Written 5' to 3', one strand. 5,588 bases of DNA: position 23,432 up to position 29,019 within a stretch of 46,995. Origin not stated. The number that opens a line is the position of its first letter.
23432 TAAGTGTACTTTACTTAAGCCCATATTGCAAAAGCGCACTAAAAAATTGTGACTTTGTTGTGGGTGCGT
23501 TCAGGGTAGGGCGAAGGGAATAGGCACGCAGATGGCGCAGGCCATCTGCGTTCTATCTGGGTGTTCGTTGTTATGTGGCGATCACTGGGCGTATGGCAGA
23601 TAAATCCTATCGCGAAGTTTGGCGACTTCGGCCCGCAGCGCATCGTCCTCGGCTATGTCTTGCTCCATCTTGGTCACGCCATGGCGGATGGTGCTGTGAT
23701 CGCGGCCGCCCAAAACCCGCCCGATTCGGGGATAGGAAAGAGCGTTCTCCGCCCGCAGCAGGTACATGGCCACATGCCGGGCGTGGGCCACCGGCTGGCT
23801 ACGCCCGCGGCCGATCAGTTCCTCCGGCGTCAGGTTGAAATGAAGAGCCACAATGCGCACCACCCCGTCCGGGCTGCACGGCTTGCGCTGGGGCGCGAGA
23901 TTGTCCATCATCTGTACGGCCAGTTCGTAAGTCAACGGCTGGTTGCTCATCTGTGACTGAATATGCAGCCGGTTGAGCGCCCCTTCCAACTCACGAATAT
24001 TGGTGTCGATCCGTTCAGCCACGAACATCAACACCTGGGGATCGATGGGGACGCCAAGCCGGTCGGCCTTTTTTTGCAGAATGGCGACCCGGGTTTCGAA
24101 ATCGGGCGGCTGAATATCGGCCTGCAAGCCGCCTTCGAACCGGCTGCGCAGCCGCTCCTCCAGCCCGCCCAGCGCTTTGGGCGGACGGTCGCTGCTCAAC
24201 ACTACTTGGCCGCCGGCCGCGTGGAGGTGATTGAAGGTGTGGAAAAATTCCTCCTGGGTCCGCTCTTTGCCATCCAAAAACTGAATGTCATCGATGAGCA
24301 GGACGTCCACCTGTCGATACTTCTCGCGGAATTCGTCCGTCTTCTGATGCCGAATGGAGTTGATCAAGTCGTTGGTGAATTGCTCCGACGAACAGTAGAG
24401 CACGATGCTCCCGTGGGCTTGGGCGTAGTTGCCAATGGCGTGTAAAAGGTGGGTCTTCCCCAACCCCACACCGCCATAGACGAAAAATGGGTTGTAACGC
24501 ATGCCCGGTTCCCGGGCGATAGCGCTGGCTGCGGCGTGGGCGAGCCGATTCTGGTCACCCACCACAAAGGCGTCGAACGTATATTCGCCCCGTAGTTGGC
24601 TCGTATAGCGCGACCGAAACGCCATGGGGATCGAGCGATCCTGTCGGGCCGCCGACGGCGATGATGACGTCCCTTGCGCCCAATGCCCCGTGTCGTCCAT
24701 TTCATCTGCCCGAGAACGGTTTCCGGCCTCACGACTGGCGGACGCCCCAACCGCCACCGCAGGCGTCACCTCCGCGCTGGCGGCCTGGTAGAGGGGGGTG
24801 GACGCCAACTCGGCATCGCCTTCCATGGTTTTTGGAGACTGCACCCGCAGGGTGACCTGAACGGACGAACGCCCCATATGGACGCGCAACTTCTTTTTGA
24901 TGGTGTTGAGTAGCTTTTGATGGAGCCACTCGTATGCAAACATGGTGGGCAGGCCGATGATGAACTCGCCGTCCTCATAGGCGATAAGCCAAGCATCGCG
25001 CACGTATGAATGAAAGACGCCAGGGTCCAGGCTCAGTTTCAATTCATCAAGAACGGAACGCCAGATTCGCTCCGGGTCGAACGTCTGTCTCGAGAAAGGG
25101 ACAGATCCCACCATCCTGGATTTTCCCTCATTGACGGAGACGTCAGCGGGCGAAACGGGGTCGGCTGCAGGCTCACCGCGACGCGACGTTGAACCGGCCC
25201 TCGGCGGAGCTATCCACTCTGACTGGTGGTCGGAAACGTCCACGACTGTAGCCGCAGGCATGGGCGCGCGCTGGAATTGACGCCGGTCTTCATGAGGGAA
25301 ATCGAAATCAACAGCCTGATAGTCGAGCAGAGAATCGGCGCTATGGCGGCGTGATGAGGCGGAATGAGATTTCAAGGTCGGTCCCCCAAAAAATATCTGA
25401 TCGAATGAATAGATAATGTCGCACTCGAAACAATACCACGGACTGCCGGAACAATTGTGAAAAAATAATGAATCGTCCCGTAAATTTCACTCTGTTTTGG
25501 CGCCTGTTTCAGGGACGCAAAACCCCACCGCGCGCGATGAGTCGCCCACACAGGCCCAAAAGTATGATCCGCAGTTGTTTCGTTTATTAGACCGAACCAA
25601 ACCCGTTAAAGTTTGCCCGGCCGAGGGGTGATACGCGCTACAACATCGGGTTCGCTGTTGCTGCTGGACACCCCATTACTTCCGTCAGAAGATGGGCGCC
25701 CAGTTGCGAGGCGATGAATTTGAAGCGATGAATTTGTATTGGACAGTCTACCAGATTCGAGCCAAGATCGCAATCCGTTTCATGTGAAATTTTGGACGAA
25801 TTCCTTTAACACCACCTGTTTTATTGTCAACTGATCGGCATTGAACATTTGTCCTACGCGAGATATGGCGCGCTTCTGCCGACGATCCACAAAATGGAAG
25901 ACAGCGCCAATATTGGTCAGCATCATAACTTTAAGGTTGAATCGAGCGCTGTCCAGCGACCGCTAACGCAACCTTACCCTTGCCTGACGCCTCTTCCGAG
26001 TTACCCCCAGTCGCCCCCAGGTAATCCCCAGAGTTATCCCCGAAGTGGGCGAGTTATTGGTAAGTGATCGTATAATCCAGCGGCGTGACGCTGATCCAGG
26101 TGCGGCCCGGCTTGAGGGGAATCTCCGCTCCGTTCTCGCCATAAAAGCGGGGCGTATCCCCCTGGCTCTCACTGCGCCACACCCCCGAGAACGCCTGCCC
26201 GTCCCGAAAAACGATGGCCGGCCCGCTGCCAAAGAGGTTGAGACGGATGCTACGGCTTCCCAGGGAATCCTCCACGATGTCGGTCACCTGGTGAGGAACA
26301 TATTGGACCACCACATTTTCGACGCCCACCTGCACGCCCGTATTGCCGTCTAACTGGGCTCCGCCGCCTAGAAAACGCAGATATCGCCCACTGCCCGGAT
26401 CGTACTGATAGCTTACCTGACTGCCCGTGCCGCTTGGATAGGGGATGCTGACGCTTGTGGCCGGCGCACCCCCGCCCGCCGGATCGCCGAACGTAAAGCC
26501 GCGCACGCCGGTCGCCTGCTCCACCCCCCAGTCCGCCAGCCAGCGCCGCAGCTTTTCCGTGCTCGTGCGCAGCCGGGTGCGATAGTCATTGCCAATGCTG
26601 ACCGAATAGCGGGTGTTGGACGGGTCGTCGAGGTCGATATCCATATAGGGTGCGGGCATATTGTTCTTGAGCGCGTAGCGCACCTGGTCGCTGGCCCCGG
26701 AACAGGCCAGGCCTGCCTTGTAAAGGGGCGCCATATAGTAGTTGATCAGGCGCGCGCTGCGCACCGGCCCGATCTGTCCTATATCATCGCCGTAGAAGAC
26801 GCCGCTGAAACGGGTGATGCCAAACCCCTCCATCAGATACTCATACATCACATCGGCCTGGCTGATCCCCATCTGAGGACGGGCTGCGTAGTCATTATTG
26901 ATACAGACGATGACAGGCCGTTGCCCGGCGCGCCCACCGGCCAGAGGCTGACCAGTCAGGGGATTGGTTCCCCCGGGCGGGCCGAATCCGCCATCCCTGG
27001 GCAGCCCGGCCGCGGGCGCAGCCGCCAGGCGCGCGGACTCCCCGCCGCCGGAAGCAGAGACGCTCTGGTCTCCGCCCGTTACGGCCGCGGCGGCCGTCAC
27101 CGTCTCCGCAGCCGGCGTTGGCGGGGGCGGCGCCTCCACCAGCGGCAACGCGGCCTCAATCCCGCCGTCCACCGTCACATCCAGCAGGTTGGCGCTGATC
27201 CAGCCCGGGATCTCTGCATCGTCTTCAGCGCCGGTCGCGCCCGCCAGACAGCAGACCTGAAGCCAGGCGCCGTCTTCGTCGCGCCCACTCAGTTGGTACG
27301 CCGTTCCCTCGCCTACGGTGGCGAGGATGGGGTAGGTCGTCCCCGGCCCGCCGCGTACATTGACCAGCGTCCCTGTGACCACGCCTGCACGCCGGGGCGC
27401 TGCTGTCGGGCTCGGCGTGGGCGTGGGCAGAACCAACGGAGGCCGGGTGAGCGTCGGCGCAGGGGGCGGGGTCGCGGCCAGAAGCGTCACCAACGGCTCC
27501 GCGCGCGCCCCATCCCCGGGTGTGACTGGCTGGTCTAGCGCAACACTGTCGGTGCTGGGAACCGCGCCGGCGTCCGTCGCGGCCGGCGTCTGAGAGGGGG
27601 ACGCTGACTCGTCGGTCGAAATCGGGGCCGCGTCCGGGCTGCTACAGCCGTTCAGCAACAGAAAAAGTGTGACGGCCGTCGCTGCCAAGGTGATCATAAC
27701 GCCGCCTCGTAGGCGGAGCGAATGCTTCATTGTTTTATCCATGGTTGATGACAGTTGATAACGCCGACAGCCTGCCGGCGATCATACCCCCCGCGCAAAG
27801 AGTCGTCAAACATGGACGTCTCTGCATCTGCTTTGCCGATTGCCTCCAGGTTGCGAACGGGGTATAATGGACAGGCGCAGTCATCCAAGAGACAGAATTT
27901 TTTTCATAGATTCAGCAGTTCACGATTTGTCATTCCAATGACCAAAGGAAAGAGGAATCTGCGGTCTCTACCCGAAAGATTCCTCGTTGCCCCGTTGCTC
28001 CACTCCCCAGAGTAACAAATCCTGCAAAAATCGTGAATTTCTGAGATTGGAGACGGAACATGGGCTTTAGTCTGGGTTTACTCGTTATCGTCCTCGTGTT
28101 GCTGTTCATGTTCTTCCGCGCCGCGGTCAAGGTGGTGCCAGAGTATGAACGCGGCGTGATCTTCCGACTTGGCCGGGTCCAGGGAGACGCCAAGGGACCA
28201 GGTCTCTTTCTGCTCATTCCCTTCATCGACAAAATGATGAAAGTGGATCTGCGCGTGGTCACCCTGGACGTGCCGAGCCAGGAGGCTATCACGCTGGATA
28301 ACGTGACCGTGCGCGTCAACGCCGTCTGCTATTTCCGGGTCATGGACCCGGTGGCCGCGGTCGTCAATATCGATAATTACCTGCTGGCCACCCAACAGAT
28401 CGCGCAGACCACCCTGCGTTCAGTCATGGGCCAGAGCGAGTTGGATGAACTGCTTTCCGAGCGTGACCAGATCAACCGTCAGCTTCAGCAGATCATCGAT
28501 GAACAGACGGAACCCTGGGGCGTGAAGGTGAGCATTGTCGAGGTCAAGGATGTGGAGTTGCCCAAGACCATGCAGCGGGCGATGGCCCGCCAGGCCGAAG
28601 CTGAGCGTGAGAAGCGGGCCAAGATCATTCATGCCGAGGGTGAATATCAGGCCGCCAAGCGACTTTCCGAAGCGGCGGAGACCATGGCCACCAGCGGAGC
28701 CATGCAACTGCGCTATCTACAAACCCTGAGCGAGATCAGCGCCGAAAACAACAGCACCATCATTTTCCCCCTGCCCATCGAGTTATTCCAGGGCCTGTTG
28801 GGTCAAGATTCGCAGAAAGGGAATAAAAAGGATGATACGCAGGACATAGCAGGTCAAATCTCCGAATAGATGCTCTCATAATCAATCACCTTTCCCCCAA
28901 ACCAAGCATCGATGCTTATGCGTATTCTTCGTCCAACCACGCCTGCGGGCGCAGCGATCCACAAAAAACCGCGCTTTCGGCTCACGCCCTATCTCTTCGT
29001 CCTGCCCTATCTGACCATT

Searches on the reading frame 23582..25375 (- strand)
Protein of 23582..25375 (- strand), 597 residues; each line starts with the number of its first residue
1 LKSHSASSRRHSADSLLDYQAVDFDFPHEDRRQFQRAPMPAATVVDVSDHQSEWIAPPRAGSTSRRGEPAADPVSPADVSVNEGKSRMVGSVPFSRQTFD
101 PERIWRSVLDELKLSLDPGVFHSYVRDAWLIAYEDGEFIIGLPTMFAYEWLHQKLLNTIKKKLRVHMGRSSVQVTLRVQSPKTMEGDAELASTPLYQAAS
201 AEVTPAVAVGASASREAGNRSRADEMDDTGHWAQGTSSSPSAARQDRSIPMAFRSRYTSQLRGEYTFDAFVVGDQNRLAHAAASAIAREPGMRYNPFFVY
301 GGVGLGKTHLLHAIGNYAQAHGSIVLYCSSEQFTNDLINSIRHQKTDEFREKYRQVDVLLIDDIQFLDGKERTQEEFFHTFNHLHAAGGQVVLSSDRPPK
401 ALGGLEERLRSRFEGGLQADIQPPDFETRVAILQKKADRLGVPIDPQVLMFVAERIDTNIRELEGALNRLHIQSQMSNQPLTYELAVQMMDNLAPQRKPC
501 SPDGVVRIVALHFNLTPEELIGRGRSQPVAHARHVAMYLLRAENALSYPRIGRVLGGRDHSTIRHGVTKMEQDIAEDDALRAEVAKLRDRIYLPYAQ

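Call 32: search_protein_families(library=pfam, proteins=[window:23582-25375:-], max_evalue=0.001)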
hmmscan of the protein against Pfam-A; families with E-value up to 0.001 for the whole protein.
window:23582-25375:- (597 aa): 8 families
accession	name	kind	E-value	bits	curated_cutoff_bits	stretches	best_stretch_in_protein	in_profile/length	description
PF00308.24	Bac_DnaA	-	1.1e-67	227.7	23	1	262-419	2-161/162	Bacterial DnaA ATPAse domain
PF08299.17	Bac_DnaA_C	-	4.8e-21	75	31.5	1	503-569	2-68/69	Bacterial dnaA protein helix-turn-helix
PF01695.23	IstB_IS21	-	4e-09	36.8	24.1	1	298-397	96-194/238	IstB-like ATP binding protein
PF11638.13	DnaA_N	-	2.1e-07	31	24.6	1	103-162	2-62/65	DnaA N-terminal domain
PF00004.35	AAA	-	0.00019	22.3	21.2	1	299-400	3-113/131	ATPase family associated with various cellular activities (AAA)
PF13401.12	AAA_22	-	0.0002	22.1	27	0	298-390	9-117/130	AAA domain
PF22688.2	Hda_lid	-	0.0003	21.2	27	1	428-482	3-57/65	Hda, lid domain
PF13191.12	AAA_16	-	0.00064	20.7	32.6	0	290-385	24-124/167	AAA ATPase domain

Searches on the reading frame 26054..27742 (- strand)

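Call 33: search_protein_families(library=pfam, proteins=[window:26054-27742:-], max_evalue=0.001)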
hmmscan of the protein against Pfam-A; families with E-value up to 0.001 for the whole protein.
window:26054-27742:- (562 aa): 3 families
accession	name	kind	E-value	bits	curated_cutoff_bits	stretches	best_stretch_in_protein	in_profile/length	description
PF11258.13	DUF3048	-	1.9e-29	103.1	25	1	262-366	1-106/148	Protein of unknown function (DUF3048) N-terminal domain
PF17479.7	DUF3048_C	-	4.1e-25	88.8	25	1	433-550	3-114/114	Protein of unknown function (DUF3048) C-terminal domain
PF08239.17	SH3_3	-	2e-05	25.1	27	1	127-187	3-53/54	Bacterial SH3 domain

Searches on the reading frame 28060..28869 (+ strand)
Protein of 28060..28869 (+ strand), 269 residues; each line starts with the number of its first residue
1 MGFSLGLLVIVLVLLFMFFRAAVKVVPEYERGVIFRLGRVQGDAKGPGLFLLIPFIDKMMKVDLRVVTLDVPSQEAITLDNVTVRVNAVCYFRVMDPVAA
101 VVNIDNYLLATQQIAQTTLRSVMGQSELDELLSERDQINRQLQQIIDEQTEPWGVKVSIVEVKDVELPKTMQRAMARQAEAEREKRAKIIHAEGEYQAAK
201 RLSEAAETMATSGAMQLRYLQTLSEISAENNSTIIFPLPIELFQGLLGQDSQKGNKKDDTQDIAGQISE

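Call 33: search_protein_families(library=pfam, proteins=[window:28060-28869:+], max_evalue=0.001)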
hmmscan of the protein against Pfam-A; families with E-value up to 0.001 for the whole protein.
window:28060-28869:+ (269 aa): 2 families
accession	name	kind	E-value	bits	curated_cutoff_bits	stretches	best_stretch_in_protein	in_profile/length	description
PF01145.31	Band_7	-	9.6e-42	143.4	23.6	1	24-195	1-175/176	SPFH domain / Band 7 family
PF13421.11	Band_7_1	-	3.5e-05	24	24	1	82-180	99-208/211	SPFH domain-Band 7 family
